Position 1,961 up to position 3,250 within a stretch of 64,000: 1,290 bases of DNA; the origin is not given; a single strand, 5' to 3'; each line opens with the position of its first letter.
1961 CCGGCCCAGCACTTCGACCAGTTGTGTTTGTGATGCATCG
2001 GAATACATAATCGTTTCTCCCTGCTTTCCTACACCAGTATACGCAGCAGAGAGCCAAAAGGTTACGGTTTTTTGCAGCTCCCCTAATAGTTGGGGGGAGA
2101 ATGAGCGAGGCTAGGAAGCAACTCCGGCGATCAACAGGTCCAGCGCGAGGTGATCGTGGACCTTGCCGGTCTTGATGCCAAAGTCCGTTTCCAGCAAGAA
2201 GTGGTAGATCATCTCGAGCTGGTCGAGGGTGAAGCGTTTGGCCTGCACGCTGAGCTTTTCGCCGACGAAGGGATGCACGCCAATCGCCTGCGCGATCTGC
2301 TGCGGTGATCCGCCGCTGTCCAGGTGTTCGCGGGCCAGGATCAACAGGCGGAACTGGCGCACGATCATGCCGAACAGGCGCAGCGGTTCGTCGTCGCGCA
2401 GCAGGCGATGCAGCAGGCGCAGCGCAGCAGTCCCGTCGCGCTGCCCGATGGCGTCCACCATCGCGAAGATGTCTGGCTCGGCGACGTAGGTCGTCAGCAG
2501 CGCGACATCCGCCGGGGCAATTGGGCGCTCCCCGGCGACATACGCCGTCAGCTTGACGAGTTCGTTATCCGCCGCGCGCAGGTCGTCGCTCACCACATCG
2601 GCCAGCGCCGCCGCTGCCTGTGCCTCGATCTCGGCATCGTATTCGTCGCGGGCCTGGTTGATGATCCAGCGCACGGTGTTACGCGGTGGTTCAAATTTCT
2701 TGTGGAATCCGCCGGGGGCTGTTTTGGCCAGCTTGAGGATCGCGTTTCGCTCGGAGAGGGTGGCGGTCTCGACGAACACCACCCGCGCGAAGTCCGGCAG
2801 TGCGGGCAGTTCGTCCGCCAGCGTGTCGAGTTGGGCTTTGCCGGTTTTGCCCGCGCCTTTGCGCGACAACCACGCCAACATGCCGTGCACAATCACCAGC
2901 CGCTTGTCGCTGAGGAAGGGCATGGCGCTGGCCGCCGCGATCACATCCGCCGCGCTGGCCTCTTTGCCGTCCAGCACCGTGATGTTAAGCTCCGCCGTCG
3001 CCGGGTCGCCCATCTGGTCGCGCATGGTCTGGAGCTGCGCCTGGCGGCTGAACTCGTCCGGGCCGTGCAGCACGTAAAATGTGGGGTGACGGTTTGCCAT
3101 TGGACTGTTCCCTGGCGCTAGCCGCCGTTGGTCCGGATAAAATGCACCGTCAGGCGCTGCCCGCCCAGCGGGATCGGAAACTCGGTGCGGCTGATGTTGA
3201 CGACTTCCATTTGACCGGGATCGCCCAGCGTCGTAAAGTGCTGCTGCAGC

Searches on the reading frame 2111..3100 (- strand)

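Call 11: search_protein_families(library=pfam, proteins=[window:2111-3100:-], max_evalue=0.001)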
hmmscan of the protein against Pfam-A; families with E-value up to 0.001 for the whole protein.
window:2111-3100:- (329 aa): 2 families
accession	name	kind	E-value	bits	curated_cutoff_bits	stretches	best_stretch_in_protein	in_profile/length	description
PF21694.2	DNA_pol3_delta_C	-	5.4e-31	107.5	27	1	209-325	2-119/121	DNA polymerase III delta subunit, C-terminal domain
PF06144.19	DNA_pol3_delta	-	1.2e-10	41.8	21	1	9-126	1-115/124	DNA polymerase III, delta subunit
